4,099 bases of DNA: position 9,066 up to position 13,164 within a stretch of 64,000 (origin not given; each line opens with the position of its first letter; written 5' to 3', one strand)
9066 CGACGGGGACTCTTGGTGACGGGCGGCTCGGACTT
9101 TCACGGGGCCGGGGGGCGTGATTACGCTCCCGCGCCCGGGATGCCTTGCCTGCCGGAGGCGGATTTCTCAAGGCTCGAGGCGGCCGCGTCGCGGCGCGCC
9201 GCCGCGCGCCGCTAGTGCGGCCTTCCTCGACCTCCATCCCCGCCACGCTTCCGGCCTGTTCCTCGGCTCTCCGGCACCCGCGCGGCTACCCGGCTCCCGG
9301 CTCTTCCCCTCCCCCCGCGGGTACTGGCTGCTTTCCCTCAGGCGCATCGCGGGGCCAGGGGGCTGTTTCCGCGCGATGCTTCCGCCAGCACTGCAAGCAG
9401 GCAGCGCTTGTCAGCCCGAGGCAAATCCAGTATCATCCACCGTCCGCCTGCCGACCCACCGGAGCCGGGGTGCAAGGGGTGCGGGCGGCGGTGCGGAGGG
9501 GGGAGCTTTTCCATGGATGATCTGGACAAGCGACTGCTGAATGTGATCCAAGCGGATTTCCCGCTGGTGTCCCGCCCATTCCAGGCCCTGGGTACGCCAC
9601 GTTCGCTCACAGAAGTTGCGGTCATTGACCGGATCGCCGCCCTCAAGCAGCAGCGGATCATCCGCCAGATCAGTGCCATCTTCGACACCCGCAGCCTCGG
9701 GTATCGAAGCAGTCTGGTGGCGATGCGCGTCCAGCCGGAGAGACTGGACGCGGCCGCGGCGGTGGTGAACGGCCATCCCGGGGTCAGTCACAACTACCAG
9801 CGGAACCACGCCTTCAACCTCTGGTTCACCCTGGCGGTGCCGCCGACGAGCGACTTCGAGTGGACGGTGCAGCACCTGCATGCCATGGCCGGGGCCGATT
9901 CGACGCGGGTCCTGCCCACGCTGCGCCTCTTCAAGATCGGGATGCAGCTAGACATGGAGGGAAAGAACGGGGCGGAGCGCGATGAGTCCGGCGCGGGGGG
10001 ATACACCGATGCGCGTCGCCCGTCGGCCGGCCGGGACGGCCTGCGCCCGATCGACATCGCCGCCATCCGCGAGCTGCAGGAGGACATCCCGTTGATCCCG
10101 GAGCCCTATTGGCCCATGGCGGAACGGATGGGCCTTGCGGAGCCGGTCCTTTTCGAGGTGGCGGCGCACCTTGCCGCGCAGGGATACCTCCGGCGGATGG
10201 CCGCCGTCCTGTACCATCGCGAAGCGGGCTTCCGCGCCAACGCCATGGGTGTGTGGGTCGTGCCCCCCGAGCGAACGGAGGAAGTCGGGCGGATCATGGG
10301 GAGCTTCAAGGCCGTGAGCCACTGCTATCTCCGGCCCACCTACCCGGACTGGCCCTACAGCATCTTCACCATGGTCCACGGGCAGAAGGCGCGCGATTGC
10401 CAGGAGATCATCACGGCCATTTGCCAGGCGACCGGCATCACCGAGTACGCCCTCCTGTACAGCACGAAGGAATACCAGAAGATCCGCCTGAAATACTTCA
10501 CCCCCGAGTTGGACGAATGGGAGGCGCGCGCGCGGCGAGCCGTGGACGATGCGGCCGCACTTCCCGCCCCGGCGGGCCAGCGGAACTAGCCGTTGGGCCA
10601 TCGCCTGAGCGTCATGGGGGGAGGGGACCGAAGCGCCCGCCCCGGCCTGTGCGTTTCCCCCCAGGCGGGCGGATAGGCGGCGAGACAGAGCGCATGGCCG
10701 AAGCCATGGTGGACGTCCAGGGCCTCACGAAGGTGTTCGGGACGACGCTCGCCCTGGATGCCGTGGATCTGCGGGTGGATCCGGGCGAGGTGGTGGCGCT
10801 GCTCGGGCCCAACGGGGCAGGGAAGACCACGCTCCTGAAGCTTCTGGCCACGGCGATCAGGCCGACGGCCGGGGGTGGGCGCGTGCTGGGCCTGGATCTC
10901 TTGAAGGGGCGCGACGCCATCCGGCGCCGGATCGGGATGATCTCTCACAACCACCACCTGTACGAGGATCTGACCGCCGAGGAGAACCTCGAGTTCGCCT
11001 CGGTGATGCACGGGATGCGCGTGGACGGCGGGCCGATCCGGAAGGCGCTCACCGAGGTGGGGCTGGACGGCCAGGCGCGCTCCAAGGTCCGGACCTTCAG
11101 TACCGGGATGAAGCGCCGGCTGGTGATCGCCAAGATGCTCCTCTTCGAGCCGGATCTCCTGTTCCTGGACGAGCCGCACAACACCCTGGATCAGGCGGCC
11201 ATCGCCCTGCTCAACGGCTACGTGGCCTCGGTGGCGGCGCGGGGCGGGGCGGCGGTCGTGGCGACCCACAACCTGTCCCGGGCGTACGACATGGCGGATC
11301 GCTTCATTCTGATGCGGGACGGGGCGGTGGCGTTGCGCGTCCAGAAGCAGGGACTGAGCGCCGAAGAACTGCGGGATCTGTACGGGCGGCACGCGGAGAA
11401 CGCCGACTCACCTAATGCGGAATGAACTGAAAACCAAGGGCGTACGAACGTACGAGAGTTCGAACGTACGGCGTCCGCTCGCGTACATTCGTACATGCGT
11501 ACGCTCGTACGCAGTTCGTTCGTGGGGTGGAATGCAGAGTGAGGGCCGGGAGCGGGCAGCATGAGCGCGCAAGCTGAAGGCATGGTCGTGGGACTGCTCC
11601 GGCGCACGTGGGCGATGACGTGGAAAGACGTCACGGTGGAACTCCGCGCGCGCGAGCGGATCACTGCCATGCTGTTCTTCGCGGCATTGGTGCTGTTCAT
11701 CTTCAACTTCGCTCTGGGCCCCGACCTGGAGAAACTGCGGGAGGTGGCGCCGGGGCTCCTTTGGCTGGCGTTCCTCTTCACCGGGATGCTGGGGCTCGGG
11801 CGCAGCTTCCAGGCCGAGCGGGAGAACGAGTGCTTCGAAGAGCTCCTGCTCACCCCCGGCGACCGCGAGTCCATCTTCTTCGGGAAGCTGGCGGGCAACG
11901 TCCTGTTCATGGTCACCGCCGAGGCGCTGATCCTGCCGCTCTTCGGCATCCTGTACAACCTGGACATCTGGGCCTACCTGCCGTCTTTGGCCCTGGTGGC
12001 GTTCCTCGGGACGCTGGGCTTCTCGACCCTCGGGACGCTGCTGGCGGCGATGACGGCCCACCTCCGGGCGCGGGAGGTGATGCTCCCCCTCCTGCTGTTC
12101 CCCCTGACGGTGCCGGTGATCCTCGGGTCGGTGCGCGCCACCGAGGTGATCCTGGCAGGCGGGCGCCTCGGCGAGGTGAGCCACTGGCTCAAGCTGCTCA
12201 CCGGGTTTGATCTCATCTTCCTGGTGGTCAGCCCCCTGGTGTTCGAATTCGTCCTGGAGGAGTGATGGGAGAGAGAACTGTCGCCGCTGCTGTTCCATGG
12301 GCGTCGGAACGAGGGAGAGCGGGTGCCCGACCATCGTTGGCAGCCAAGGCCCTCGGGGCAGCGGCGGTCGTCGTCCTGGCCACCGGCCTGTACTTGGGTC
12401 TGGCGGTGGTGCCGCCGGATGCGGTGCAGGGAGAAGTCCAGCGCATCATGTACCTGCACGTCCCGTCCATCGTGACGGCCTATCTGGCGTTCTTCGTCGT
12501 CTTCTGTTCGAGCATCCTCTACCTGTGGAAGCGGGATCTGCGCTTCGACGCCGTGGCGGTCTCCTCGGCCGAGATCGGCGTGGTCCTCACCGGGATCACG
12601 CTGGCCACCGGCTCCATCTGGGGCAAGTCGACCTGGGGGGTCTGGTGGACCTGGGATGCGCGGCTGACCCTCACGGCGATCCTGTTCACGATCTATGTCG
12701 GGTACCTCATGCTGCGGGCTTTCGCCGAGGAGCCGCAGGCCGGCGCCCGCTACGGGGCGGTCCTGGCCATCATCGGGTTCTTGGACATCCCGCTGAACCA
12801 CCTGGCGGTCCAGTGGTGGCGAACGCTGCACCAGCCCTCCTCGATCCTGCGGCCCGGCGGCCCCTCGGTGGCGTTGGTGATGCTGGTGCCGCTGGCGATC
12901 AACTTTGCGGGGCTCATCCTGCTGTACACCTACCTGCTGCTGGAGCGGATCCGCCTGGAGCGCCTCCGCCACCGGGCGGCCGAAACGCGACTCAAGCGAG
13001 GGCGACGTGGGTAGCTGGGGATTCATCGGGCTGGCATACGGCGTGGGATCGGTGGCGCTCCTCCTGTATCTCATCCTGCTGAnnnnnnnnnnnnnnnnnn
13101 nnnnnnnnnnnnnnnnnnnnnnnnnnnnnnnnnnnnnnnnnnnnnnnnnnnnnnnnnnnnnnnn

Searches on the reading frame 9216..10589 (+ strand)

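Call 26: search_protein_families(library=pfam, max_evalue=0.0001, proteins=[window:9216-10589:+])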
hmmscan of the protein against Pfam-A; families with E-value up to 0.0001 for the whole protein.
window:9216-10589:+ (457 aa): 3 families
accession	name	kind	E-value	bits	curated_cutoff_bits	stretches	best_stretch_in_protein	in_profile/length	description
PF17805.7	AsnC_trans_reg2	-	1.8e-52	175.9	27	2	337-420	2-85/86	AsnC-like ligand binding domain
PF22451.2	NirdL-like_HTH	-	1.2e-25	89.2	27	2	104-150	1-47/47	Siroheme decarboxylase NirDL-like HTH domain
PF13404.12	HTH_AsnC-type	-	1.7e-07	31.4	27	1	100-144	1-42/42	AsnC-type helix-turn-helix domain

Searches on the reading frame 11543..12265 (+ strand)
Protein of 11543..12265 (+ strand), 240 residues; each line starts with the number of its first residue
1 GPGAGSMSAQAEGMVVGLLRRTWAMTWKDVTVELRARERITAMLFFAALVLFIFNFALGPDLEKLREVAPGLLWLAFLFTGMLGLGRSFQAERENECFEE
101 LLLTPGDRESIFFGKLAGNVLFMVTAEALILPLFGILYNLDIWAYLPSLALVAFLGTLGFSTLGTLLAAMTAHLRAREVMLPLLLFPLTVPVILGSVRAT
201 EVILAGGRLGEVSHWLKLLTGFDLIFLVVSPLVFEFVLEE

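Call 26: search_protein_families(library=pfam, max_evalue=0.0001, proteins=[window:11543-12265:+])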
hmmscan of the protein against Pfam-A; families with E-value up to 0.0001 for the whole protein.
window:11543-12265:+ (240 aa): 3 families
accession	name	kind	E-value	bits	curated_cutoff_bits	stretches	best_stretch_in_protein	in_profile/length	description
PF03379.19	CcmB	-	5.8e-42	144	24.9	1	24-234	3-209/215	CcmB protein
PF01061.29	ABC2_membrane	-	2e-11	44.3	26.9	1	22-189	3-174/211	ABC-2 type transporter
PF12698.13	ABC2_membrane_3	-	1.9e-05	24.4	31.6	1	69-186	164-280/347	ABC-2 family transporter protein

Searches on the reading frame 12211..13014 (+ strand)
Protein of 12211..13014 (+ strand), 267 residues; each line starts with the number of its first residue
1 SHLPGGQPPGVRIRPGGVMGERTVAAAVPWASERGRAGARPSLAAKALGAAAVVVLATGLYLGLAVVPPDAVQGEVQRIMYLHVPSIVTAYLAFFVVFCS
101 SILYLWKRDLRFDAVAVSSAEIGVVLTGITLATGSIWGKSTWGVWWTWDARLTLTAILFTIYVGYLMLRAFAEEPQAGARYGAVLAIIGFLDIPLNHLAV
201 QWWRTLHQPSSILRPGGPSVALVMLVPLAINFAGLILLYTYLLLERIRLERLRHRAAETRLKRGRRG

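Call 26: search_protein_families(library=pfam, max_evalue=0.0001, proteins=[window:12211-13014:+])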
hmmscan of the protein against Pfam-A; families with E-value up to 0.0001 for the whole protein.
window:12211-13014:+ (267 aa): 1 family
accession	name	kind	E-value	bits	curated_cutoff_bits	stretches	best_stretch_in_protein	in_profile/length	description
PF01578.25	Cytochrom_C_asm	-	4.1e-35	121.8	29.9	1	50-207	34-212/212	Cytochrome C assembly protein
